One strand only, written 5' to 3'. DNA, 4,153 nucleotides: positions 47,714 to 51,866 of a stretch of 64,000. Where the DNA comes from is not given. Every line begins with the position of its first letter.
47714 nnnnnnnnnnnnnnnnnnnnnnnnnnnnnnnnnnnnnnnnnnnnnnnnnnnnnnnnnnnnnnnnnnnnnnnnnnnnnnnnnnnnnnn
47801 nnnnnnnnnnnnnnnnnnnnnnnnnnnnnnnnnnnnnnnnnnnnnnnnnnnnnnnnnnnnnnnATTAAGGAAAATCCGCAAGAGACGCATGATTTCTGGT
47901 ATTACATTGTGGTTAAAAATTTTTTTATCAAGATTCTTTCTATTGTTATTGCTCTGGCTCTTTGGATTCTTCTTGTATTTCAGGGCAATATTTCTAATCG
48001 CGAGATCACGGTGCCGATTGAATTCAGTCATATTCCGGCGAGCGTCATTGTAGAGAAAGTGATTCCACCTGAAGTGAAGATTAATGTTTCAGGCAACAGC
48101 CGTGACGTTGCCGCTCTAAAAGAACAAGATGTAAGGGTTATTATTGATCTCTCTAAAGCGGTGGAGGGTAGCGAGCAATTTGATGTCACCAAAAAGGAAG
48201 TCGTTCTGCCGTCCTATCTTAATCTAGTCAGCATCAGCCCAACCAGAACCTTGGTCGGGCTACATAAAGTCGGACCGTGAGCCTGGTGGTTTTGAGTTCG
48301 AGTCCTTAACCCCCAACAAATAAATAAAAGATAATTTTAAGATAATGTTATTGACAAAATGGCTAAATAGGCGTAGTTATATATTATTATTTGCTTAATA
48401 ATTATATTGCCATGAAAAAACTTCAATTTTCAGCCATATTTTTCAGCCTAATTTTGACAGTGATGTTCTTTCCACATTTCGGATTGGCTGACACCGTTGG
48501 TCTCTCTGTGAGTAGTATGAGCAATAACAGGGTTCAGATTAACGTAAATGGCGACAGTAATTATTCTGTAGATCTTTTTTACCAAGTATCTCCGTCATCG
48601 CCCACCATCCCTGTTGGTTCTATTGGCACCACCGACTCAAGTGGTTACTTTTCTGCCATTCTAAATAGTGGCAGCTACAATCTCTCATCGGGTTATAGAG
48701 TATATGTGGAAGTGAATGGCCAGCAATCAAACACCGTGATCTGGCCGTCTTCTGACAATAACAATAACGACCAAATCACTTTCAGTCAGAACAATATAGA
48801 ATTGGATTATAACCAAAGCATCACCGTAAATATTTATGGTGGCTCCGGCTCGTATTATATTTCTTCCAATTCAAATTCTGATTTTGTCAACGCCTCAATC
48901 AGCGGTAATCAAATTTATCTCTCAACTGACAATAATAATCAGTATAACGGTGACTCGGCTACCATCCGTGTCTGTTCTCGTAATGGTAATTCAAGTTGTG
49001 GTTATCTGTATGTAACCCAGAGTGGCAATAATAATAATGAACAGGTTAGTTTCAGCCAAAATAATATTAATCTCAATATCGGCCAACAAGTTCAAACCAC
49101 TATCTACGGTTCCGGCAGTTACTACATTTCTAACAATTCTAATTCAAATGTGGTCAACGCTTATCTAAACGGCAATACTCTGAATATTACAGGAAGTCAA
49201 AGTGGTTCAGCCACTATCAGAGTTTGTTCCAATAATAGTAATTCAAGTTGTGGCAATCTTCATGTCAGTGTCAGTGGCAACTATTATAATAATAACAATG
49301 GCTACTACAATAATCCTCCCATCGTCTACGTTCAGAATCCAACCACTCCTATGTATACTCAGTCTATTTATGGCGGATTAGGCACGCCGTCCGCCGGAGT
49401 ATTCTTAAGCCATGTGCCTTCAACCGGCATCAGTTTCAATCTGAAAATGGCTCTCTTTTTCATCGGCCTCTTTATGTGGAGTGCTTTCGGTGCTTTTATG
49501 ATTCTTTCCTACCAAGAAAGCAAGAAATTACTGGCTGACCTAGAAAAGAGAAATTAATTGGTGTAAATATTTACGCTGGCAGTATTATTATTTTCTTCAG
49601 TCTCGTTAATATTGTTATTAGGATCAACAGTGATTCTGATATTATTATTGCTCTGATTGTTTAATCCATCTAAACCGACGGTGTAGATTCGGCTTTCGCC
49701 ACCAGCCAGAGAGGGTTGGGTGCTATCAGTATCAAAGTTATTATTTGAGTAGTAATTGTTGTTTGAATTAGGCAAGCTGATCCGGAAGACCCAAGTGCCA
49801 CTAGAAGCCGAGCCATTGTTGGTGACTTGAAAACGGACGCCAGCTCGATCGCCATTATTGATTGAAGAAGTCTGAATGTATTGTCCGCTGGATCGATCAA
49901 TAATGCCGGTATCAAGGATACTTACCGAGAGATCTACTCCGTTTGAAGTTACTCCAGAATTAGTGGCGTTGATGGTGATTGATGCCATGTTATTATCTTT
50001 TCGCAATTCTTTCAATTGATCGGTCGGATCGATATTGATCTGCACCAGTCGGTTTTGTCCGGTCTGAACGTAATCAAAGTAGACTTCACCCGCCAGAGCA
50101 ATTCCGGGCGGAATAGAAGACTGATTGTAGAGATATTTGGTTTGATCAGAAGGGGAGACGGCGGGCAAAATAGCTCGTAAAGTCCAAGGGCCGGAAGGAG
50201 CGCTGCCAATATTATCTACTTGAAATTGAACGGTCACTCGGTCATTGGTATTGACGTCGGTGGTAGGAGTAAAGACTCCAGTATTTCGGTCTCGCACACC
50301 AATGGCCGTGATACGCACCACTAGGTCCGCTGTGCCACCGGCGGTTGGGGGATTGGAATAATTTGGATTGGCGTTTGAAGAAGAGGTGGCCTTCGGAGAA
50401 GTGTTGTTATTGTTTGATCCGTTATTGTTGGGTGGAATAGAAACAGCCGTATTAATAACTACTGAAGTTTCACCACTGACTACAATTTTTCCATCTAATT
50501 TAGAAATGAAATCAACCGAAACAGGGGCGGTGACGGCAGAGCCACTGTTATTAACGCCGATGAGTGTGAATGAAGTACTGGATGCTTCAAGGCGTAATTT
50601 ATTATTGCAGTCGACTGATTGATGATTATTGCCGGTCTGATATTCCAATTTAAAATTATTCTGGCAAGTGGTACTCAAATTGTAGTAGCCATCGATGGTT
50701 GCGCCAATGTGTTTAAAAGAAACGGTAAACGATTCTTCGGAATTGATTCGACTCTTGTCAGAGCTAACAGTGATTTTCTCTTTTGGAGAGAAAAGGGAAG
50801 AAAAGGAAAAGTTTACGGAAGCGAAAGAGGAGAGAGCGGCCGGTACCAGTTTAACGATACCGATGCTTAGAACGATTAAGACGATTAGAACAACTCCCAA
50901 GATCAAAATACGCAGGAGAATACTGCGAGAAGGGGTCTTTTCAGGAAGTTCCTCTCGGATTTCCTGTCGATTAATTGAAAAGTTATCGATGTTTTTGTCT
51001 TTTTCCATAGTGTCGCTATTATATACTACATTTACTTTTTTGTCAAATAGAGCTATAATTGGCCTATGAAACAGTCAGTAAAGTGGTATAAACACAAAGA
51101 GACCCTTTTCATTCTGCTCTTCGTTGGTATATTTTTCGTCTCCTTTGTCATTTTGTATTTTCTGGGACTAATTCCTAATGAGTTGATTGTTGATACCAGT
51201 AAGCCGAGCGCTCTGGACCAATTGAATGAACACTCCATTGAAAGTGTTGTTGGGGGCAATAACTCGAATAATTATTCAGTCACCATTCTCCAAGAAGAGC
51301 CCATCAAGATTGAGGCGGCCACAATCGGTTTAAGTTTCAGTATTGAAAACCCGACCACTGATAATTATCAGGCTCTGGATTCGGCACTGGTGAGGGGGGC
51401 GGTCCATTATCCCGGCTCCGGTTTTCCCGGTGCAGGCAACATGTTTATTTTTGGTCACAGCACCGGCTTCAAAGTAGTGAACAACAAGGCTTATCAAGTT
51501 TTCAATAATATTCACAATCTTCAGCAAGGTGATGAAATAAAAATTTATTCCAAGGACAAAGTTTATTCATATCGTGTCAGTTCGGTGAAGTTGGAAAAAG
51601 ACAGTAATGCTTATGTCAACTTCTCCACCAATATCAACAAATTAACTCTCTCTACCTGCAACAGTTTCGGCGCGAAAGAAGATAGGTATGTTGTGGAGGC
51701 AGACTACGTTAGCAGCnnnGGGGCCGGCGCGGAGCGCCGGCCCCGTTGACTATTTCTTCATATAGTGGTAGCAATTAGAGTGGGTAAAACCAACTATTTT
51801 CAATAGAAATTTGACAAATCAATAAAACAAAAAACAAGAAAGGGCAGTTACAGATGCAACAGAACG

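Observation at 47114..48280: Single-polypeptide CdaA-CdaR: diadenylate cyclase fused to a YbbR-like regulatory domain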

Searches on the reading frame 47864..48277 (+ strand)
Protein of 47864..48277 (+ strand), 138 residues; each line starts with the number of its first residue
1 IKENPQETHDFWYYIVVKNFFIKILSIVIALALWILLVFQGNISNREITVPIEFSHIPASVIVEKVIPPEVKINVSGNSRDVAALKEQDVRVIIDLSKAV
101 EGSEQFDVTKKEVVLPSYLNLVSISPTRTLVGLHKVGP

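Call 33: search_protein_representatives(protein=window:47864-48277:+)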
Query: 138 residues. Proteins with E-value up to 0.001 (for the whole library): 1456; up to 1e-10: 57; up to 1e-30: 1. The best 150 are listed.
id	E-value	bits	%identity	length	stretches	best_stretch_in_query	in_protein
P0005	3.1e-41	156.7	54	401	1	2-135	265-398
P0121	2.9e-21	92.2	38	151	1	11-129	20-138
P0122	3.1e-21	92.0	36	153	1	2-129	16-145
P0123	6.7e-20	87.7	30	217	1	10-134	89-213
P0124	7.9e-19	84.3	33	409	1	5-134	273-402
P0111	8.7e-19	84.1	37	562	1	5-128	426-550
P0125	1.2e-18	83.7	36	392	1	11-135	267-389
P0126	1.3e-18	83.6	33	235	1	9-131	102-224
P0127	1.0e-17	80.6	33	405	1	5-136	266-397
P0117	1.1e-17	80.5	35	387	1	8-132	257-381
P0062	1.5e-17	80.1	36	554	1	4-128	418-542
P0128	2.2e-15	73.1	34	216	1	11-133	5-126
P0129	2.3e-15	73.1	33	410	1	4-128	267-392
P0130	4.0e-15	72.3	34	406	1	8-128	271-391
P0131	2.9e-14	69.5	28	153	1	10-134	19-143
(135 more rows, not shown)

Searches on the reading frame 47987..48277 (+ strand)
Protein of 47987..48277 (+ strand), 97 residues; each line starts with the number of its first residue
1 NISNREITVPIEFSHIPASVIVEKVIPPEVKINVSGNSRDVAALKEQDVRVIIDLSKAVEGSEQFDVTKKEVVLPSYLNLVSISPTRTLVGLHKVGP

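Call 62: search_solved_structures(query=A3, max_evalue=1, show_alignments=2)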
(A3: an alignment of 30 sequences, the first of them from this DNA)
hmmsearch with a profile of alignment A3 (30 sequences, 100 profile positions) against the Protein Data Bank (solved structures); distinct sequences matched with E-value up to 1: 10.
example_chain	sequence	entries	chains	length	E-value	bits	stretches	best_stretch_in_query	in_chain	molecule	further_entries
5hqh_A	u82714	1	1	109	1.2e-05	28.4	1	9-97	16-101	Lmo2119 protein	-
2l3u_A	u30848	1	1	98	0.00043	23.4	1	7-67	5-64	YbbR family protein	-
21tv_A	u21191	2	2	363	0.11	15.7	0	62-90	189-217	Ozoralizumab (OZR) | anti-TNF-alpha nanobodies, TNF30, derived from Ozoralizumab (OZR)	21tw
3lyw_A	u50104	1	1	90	0.22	14.7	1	29-96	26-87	YbbR family protein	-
2kpu_A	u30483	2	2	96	0.27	14.4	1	29-96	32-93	YbbR family protein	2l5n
8xld_B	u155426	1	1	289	0.42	13.8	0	61-90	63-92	Nanobody(Staygold-S2G10)-Nanobody(Staygold-S4F1)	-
7d30_A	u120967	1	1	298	0.55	13.4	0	62-91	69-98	sybody fusion of MR17-SR31 with a GS linker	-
7b17_B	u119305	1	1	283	0.57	13.4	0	62-90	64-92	SARS-CoV-2 neutralizing biparatopic nanobody VE,nanobody E from Lama glama,SARS-CoV-2 neut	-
5my6_B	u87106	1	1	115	0.6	13.3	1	59-90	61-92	Nanobody 2Rs15d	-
4eig_B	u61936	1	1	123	0.72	13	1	58-91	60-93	CA1698 camel antibody fragment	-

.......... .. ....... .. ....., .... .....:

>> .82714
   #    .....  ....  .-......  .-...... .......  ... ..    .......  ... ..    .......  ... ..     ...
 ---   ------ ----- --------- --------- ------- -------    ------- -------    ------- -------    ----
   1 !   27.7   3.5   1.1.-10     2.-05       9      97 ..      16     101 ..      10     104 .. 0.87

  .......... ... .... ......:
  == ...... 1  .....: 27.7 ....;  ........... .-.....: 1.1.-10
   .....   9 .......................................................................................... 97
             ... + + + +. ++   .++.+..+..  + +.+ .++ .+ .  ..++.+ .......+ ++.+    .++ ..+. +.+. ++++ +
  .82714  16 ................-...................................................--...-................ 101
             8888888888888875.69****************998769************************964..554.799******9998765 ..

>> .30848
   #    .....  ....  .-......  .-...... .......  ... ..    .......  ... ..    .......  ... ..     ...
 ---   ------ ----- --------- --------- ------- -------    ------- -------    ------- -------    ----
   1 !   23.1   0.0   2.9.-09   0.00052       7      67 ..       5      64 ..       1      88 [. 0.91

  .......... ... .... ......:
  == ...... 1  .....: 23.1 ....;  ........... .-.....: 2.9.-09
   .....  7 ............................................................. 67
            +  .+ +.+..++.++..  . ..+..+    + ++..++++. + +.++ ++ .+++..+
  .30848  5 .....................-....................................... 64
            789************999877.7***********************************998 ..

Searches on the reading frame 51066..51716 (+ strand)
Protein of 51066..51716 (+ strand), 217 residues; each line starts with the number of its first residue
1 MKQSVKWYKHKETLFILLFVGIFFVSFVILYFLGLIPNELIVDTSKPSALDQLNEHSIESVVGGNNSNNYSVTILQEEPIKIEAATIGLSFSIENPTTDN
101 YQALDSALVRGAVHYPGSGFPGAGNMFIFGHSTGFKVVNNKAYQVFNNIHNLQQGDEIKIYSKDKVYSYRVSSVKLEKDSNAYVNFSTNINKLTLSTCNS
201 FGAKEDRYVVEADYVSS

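Call 21: search_protein_families(library=pfam, proteins=[window:51066-51716:+], max_evalue=0.01)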
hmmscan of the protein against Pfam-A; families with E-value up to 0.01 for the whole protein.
window:51066-51716:+ (217 aa): 1 family
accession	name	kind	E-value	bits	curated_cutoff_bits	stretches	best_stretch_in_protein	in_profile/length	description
PF04203.18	Sortase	-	6.3e-20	71.6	26.6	1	89-214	8-124/125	Sortase domain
